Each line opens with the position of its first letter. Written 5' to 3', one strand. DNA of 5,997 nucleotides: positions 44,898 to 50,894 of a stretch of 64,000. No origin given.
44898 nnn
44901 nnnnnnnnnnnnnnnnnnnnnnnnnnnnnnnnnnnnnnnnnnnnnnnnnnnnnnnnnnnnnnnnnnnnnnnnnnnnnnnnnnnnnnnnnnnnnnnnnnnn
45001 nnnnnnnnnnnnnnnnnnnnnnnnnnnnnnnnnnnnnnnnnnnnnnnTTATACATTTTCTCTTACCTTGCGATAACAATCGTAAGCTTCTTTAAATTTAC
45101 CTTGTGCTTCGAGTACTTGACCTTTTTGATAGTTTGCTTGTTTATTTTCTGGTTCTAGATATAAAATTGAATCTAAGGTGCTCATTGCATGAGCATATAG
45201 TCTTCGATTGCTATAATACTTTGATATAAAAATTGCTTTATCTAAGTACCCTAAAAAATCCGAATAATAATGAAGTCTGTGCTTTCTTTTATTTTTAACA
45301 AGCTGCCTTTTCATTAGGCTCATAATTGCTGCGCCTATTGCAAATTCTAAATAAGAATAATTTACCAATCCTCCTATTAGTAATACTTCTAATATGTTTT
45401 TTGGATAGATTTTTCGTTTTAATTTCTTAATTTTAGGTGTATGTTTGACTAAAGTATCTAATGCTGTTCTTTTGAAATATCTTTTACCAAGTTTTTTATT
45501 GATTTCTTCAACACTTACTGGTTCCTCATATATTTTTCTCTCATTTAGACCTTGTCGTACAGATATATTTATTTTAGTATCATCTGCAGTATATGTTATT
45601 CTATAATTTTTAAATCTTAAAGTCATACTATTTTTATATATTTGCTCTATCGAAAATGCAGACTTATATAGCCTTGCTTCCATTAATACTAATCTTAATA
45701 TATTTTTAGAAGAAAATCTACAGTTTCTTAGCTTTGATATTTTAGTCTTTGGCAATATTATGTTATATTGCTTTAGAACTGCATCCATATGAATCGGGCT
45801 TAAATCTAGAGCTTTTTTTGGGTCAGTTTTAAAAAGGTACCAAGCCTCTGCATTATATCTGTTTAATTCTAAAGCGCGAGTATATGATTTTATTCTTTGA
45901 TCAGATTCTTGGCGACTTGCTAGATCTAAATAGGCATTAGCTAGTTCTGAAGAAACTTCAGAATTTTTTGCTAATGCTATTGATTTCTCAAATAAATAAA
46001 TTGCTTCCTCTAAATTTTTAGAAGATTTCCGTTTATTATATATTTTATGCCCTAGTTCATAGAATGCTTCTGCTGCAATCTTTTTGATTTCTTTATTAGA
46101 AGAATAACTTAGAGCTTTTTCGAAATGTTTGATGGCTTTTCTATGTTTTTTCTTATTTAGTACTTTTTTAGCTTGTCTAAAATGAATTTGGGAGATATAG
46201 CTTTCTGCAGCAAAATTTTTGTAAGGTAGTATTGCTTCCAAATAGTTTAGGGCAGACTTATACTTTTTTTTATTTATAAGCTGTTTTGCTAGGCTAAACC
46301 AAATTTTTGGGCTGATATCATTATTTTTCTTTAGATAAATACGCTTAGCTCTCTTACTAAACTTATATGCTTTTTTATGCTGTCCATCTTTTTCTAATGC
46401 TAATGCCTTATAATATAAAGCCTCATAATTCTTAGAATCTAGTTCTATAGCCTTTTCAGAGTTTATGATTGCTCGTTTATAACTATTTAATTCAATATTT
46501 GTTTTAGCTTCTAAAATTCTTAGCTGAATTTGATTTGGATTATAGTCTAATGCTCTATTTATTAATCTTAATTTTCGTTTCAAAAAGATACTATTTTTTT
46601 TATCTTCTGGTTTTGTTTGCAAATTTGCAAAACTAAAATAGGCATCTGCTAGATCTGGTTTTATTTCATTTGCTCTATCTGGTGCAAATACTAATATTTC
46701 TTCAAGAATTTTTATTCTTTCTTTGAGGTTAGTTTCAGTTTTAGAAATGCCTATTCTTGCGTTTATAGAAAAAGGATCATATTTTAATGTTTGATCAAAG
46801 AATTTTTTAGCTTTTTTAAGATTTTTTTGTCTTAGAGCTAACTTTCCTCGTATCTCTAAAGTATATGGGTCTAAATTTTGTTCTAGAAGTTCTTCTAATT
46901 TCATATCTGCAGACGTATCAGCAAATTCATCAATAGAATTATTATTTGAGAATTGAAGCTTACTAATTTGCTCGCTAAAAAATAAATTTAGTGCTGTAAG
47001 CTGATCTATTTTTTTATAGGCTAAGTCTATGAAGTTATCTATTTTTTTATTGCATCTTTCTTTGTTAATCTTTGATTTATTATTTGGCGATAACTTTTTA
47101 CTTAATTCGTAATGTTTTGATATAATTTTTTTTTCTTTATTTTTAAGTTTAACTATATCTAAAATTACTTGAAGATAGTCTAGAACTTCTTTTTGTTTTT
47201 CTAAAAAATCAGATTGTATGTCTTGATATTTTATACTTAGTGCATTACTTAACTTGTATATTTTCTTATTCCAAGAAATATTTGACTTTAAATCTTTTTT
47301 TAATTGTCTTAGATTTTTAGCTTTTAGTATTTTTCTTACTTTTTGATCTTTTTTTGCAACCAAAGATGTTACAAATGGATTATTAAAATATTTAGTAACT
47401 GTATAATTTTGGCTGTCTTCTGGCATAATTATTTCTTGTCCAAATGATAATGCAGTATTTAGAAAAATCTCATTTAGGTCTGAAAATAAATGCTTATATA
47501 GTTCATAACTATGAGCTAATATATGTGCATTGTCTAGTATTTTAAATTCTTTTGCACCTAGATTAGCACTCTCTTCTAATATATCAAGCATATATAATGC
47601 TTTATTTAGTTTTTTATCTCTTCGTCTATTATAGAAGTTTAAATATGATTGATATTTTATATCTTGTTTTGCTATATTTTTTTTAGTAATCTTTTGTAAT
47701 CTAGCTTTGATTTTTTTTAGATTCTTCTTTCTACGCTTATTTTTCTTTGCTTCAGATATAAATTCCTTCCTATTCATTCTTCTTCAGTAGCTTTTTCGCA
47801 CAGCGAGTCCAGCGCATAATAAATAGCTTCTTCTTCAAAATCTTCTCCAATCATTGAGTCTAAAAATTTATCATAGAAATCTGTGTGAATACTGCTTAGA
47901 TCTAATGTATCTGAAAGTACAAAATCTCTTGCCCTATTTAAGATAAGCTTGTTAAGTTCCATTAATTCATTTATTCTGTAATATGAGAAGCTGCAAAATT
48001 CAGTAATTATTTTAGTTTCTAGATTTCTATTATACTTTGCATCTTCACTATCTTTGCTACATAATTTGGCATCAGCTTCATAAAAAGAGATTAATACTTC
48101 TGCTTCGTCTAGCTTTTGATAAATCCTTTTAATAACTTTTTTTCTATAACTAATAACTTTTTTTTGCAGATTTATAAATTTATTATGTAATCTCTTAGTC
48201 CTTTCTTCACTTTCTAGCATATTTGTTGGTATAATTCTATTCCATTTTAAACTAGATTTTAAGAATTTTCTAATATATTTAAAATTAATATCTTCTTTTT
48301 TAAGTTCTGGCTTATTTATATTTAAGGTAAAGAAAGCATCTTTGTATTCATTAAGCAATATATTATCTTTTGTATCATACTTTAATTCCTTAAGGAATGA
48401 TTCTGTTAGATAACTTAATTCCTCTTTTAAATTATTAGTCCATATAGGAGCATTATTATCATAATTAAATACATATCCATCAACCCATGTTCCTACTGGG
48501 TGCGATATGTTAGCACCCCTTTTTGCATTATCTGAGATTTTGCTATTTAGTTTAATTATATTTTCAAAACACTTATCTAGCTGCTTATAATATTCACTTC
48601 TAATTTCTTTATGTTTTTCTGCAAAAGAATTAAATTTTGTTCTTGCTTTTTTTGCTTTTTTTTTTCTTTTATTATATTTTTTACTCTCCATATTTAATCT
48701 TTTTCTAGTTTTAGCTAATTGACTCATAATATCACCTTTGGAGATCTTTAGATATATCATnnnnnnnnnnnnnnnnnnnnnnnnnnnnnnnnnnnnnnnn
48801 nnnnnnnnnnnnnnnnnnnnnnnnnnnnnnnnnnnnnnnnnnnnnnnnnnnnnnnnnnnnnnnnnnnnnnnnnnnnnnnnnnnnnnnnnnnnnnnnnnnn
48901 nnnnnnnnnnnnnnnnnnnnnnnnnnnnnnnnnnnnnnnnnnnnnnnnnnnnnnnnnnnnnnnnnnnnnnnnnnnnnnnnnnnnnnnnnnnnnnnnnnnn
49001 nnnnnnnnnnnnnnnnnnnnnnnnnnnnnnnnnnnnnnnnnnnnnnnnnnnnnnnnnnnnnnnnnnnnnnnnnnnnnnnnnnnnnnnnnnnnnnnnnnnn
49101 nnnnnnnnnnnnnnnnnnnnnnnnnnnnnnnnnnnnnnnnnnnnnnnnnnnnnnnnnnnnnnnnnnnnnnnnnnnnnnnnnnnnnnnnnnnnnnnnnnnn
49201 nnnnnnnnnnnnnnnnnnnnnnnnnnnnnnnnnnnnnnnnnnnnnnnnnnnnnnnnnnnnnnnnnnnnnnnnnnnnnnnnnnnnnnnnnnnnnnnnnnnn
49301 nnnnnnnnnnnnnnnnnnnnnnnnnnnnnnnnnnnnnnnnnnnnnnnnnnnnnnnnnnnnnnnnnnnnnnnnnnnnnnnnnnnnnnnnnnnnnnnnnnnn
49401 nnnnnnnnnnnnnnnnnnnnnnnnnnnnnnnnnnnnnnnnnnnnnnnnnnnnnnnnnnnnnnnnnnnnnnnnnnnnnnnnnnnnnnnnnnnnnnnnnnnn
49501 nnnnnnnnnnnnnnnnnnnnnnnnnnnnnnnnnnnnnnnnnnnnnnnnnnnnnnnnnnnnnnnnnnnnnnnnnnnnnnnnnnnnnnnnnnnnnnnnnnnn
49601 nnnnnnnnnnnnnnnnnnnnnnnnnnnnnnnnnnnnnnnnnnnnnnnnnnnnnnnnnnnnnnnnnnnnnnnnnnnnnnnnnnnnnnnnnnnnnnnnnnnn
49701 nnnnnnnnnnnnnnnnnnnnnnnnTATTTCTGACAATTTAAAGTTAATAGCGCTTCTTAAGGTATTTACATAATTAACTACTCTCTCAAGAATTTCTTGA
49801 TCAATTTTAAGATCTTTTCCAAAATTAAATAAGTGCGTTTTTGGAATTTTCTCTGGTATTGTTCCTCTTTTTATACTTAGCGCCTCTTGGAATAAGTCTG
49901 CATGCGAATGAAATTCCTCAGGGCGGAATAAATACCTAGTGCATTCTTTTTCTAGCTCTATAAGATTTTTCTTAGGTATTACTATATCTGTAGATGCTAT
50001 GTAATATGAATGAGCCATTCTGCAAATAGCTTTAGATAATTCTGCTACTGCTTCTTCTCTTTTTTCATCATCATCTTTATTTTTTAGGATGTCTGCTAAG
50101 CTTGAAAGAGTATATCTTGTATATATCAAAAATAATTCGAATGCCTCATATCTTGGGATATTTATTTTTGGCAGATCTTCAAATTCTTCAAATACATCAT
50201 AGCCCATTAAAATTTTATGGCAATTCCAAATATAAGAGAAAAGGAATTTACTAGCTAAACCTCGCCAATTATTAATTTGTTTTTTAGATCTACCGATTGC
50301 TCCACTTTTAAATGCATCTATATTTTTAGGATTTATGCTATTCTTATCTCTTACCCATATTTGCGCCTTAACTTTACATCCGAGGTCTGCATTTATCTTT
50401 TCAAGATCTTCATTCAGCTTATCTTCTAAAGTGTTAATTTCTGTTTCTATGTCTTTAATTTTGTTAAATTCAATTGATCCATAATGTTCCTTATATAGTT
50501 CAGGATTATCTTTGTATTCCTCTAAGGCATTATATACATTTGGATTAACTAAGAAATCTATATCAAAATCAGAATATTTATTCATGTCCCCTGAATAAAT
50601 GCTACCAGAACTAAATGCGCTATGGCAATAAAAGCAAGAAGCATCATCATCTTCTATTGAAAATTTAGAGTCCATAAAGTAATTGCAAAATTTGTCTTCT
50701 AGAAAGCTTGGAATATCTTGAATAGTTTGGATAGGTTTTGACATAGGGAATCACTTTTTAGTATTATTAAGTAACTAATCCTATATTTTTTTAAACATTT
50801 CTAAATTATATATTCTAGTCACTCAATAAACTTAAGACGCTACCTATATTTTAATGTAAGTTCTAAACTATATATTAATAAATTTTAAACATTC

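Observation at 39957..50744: Compact 8-gene operon: nucleotidyltransferase-domain protein, two TPR proteins, four unknowns and a Vps4-like MIT-AAA ATPase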

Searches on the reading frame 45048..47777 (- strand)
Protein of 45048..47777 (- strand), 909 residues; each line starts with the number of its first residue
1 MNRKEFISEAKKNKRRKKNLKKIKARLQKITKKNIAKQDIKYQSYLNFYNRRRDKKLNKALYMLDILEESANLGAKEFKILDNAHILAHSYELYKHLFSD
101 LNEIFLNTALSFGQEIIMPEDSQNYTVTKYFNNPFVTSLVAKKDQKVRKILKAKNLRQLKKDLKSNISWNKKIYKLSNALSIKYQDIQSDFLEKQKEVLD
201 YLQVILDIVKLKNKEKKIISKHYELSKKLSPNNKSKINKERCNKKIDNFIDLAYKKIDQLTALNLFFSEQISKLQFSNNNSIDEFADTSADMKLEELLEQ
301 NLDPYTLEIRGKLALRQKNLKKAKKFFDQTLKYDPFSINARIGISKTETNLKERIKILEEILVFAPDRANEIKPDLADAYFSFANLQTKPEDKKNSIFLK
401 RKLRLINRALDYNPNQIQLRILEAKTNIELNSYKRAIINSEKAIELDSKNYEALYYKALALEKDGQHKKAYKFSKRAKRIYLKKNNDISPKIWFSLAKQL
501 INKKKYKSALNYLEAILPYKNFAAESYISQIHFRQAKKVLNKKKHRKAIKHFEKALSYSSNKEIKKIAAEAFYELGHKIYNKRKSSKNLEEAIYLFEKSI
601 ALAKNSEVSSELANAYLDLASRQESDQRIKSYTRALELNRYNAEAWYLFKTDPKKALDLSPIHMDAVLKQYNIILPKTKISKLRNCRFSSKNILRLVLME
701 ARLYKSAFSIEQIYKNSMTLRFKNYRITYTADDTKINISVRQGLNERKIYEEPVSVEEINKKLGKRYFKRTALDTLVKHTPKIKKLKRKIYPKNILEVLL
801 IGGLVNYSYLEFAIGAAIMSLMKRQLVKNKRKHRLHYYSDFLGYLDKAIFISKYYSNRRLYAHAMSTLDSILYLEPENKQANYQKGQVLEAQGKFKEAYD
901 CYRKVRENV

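Call 5: search_protein_families(library=pfam, max_evalue=0.1, proteins=[window:45048-47777:-])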
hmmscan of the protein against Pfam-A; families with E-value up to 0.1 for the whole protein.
window:45048-47777:- (909 aa): 14 families
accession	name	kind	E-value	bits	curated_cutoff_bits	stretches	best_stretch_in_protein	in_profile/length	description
PF07719.23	TPR_2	-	6.4e-17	60.7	27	2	307-335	4-32/34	Tetratricopeptide repeat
PF00515.34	TPR_1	-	2.5e-13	49.7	27.8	2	882-905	4-27/34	Tetratricopeptide repeat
PF14559.12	TPR_19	-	4.2e-12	46.6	25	0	861-904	7-50/68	Tetratricopeptide repeat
PF12895.13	ANAPC3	-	2e-11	44.4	27.2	2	431-515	3-81/82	Anaphase-promoting complex, cyclosome, subunit 3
PF13431.12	TPR_17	-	6.7e-11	42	24.4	1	441-470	3-32/34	Tetratricopeptide repeat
PF13424.12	TPR_12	-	2e-09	38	30.1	0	587-622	17-54/77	Tetratricopeptide repeat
PF13181.12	TPR_8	-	1.8e-08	34.3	25.7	1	880-905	2-27/34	Tetratricopeptide repeat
PF13432.12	TPR_16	-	1.2e-07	32.5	32.7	0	430-473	10-53/65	Tetratricopeptide repeat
PF13428.12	TPR_14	-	2.9e-06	27.9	23.5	0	881-907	3-29/44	Tetratricopeptide repeat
PF13414.12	TPR_11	-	2.4e-05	24.4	26.8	1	429-465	6-42/42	TPR repeat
PF13371.12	TPR_9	-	3.7e-05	24.1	35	0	855-902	5-52/73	Tetratricopeptide repeat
PF01239.28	PPTA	-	0.0014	18.7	29.5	0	434-462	2-30/32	Protein prenyltransferase alpha subunit repeat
PF13174.12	TPR_6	-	0.0051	17.8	26.3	0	881-908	2-29/33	Tetratricopeptide repeat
PF22888.1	FIMAH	-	0.0095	16.9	24.8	0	532-578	28-75/81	FIMAH domain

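Call 6: search_protein_families(library=padloc, max_evalue=0.1, proteins=[window:45048-47777:-])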
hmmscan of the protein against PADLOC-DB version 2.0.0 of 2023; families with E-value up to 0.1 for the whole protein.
window:45048-47777:- (909 aa): 0 families

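Call 10: search_protein_families(library=ncbifam, max_evalue=0.1, proteins=[window:45048-47777:-])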
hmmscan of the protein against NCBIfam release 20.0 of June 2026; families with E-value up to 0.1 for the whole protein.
window:45048-47777:- (909 aa): 7 families
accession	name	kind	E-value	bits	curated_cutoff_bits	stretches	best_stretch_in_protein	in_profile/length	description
TIGR02917.1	PEP_TPR_lipo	equivalog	4.9e-13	47.9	312.2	2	284-517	105-322/899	XrtA/PEP-CTERM system TPR-repeat protein PrsT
NF040959.1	MamA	equivalog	2.9e-10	39.9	200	2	400-476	88-164/204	magnetosome protein MamA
NF008757.0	PRK11788.1-5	equivalog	9.7e-07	28.3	363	0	502-559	153-210/388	lipopolysaccharide assembly protein LapB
TIGR02521.1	type_IV_pilW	equivalog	4.8e-05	23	154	0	418-563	32-169/234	type IV pilus biogenesis/stability protein PilW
NF041522.1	TPR_sll0314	equivalog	0.0011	18.2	225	1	429-483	192-246/275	Sll0314/Alr1548 family TPR repeat-containing protein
NF052415.1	T3SS_chap_SctY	equivalog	0.0026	18.3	70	0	422-517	11-104/106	type III secretion apparatus assembly chaperone SctY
NF041536.1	ArsM_DUF2284_UU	exception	0.0038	15.6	575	0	28-97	247-315/459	arsenite methyltransferase/DUF2284 domain selenoprotein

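Call 43: search_protein_families(library=phrogs, max_evalue=0.01, proteins=[window:45048-47777:-])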
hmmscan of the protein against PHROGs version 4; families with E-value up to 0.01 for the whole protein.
window:45048-47777:- (909 aa): 0 families

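Call 75: find_related_loci(query=window:45048-47777:-, collection=viral_contigs, flank=10000)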
Query window:45048-47777:- (909 aa) in viral_contigs; peptide patterns used: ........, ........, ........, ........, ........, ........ (x = any residue, [..] = any of these).
15 stretches matched a pattern, but none encodes a relative of the query by tblastn (E <= 1e-3).

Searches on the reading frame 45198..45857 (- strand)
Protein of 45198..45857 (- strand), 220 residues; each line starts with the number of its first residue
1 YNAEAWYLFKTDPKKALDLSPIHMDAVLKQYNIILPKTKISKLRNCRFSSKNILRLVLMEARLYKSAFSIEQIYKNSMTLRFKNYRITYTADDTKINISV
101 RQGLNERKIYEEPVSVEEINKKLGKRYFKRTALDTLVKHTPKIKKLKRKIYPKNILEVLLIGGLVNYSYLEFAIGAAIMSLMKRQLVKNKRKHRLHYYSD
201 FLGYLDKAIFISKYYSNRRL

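Call 69: search_protein_families(library=pfam, max_evalue=1, proteins=[window:45198-45857:-])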
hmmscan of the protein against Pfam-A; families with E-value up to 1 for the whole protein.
seq(220 aa): 1 family
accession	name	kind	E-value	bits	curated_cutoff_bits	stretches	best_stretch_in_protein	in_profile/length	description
PF15386.11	Tantalus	-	0.72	10.3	32.8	0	60-76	9-25/57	Drosophila Tantalus-like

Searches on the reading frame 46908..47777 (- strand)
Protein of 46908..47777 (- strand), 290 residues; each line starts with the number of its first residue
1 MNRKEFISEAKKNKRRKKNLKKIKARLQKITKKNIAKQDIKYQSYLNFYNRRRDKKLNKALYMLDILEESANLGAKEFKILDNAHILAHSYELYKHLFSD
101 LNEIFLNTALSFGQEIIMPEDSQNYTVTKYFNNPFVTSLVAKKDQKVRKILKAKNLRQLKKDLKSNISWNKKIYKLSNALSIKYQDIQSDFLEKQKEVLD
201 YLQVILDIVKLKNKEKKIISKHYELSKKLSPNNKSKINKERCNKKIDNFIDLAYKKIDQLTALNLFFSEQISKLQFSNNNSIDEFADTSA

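Call 69: search_protein_families(library=pfam, max_evalue=1, proteins=[window:46908-47777:-])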
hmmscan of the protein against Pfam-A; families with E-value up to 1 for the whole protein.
seq(290 aa): 1 family
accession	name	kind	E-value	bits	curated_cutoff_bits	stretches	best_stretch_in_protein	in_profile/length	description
PF03068.20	PAD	-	0.073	12.5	25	1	122-187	228-293/395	Protein-arginine deiminase (PAD)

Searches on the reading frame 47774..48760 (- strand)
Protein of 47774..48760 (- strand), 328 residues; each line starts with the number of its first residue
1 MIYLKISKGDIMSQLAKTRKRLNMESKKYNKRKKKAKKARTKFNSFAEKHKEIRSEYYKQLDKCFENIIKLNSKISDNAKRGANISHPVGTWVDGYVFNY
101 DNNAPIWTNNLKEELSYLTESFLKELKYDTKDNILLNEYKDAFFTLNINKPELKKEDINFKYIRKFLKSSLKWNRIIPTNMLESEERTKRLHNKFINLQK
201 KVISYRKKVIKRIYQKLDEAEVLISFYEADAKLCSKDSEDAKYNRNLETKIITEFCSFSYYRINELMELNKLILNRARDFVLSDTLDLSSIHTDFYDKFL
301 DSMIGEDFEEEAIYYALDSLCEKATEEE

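Call 5: search_protein_families(library=pfam, max_evalue=0.1, proteins=[window:47774-48760:-])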
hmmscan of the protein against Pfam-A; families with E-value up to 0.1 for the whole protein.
window:47774-48760:- (328 aa): 1 family
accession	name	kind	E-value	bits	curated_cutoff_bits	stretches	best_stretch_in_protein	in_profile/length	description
PF05008.21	V-SNARE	-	0.094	13.6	25.9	1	189-246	17-73/92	Vesicle transport v-SNARE protein N-terminus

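Call 6: search_protein_families(library=padloc, max_evalue=0.1, proteins=[window:47774-48760:-])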
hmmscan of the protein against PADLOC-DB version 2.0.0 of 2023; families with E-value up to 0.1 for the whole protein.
window:47774-48760:- (328 aa): 0 families

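Call 10: search_protein_families(library=ncbifam, max_evalue=0.1, proteins=[window:47774-48760:-])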
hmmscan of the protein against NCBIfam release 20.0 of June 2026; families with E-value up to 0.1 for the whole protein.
window:47774-48760:- (328 aa): 1 family
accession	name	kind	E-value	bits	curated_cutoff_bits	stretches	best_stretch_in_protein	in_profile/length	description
TIGR01843.1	type_I_hlyD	subfamily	0.031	13.3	208.65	0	12-78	71-264/422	HlyD family type I secretion periplasmic adaptor subunit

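Call 43: search_protein_families(library=phrogs, max_evalue=0.01, proteins=[window:47774-48760:-])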
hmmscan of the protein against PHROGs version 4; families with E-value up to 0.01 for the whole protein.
window:47774-48760:- (328 aa): 0 families

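Call 69: search_protein_families(library=pfam, max_evalue=1, proteins=[window:47777-48760:-])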
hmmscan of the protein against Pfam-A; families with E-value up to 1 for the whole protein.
seq(328 aa): 4 families
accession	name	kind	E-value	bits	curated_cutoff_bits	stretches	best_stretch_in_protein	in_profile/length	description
PF05008.21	V-SNARE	-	0.094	13.6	25.9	1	189-246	17-73/92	Vesicle transport v-SNARE protein N-terminus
PF07926.17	TPR_MLP1_2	-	0.32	11.4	36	1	10-72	54-116/129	TPR/MLP1/MLP2-like protein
PF23435.1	DUF7121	-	0.4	10.5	29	0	12-75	41-104/307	Family of unknown function (DUF7121)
PF14538.11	Raptor_N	-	0.56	10.4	27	1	18-94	24-101/151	Raptor N-terminal CASPase like domain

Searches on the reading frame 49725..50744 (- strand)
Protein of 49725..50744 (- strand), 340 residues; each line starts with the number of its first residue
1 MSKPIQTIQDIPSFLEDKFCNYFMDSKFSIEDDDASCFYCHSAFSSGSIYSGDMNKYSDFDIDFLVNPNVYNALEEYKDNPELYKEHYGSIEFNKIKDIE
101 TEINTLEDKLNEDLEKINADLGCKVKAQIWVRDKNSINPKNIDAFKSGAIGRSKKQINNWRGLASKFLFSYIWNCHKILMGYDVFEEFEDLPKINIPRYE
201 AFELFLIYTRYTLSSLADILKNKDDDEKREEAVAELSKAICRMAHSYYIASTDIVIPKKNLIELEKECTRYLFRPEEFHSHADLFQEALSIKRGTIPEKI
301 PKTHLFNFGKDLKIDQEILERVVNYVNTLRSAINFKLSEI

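Call 33: search_protein_families(library=pfam, max_evalue=10, proteins=[window:49725-50744:-])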
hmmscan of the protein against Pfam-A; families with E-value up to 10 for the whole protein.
seq(340 aa): 5 families
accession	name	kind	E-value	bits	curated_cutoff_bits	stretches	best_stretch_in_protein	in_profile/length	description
PF01909.29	NTP_transf_2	-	0.0081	17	21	1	46-98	20-79/93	Nucleotidyltransferase domain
PF08946.15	Osmo_CC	-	0.023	15.4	24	1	82-109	8-34/46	Osmosensory transporter coiled coil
PF14682.11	SPOB_ab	-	0.059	13.8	27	1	165-192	4-31/112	Sporulation initiation phospho-transferase B, C-terminal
PF05289.16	BLYB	-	0.063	14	25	1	56-132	20-96/120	Borrelia hemolysin accessory protein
PF14075.11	UBN_AB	-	0.11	12.5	25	1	196-244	56-104/211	Ubinuclein conserved middle domain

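Call 44: predict_structure(protein=window:49725-50744:-)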
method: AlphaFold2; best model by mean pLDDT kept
length: 340 residues; sequences in the alignment: 1
mean_pLDDT: 43.4   pTM: 0.32
mean pLDDT of the five models: 43.4, 38.0, 36.3, 34.2, 32.4
residues with pLDDT >= 90: 0; 70-90: 2; 50-70: 98; < 50: 240
segments of 3 or more residues with pLDDT < 50: 1-4, 6-13, 19-74, 84-97, 129-221, 247-258, 276-278, 280-315, 332-340
pLDDT, mean of each block of 10 residues (from residue 1): 46 50 41 32 31 38 43 51 46 46 60 64 51 36 30 32 31 34 32 31 41 44 53 53 51 45 56 51 39 38 40 46 51 41
secondary structure, 60 per line:
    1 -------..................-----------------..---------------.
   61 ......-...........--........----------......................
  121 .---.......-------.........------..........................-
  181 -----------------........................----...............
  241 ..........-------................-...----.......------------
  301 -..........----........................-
elements in order: H8-25 E60-66 H68-78 H81-88 H99-121 E125-131 H139-147 H154-179 H198-221 H226-250 H258-273 H282-288 H302-311 H316-339

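Call 96: fold_search(model_id=the predicted structure, library=pdb)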
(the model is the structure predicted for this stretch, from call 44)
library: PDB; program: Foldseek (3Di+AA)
matches with E <= 10: 544; with E <= 0.001: 0
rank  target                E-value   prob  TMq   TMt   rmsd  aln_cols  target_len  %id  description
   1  9ynh_X                2.7e-01  0.13  0.13  0.10  46.0       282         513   10  Full-length human cytoplasmic dynein-1 in phi-like state bound to dynactin-p150glued and LIS1 (released 2026-01-28)
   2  9ew6_A                4.5e-01  0.20  0.14  0.19  14.9       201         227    8  Binary structure of 14-3-3s and BRAF phosphopeptide (pS365) (released 2025-04-16)
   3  6egc                  5.2e-01  0.23  0.16  0.29  14.6       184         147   11  Single-chain version of 2L4HC2_23 (PDB 5J0K) (released 2019-05-29)
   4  8fbj                  5.2e-01  0.18  0.19  0.21  18.6       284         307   17  Improving the secretion of designed protein assemblies through negative design of cryptic transmembrane domains (released 2023-03-22)
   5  2f2g_B                5.2e-01  0.15  0.15  0.23  16.7       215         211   11  X-Ray Structure of Gene Product From Arabidopsis Thaliana AT3G16990 (released 2005-12-13)
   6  8qqk_C                5.5e-01  0.16  0.15  0.23  17.6       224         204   12  Cryo-EM structure of E. coli cytochrome bo3 quinol oxidase assembled in peptidiscs (released 2024-04-24)
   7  1wwm_A                5.5e-01  0.13  0.13  0.22  14.1       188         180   16  Crystal Structure of Conserved Hypothetical Protein TT2028 from an Extremely Thermophilic Bacterium Thermus thermophil (released 2005-07-07)
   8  9axa_E                7.1e-01  0.41  0.23  0.33  14.1       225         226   12  CryoEM structure of activated CRAF/MEK/14-3-3 complex with NST-628 (released 2024-04-17)
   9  5lg4_A                7.1e-01  0.14  0.17  0.26  16.2       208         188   16  Crystal structure of the Sec3/Sso2 complex at 2.9 angstrom resolution (released 2017-02-08)
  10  8vyp_A                7.1e-01  0.13  0.15  0.21  15.9       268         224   11  Cryo-EM Structure of the BRAF V600E monomer (released 2025-05-28)
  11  8vys_C                7.1e-01  0.11  0.15  0.20  17.2       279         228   11  Cryo-EM Structure of the BRAF V600E monomer bound to PLX8394 (released 2025-05-28)
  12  7exe_B                8.8e-01  0.09  0.15  0.19  17.1       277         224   13  Crystal structure of mouse 14-3-3zeta in complex with doubly phosphorylated ADAM22 peptide (released 2021-11-24)
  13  1t6u_A                9.2e-01  0.14  0.12  0.26  13.1       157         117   12  Nickel Superoxide Dismutase (NiSOD) Native 1.30 A Structure (released 2004-07-13)
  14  3rqf_A                9.2e-01  0.12  0.15  0.23  18.7       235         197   13  Cerebral cavernous malformation 3 (CCM3) in complex with paxillin LD2 (released 2011-06-01)
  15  7nfw_A                9.2e-01  0.11  0.16  0.21  17.7       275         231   12  Human 14-3-3 sigma in complex with human Estrogen Receptor alpha peptide (released 2021-02-17)
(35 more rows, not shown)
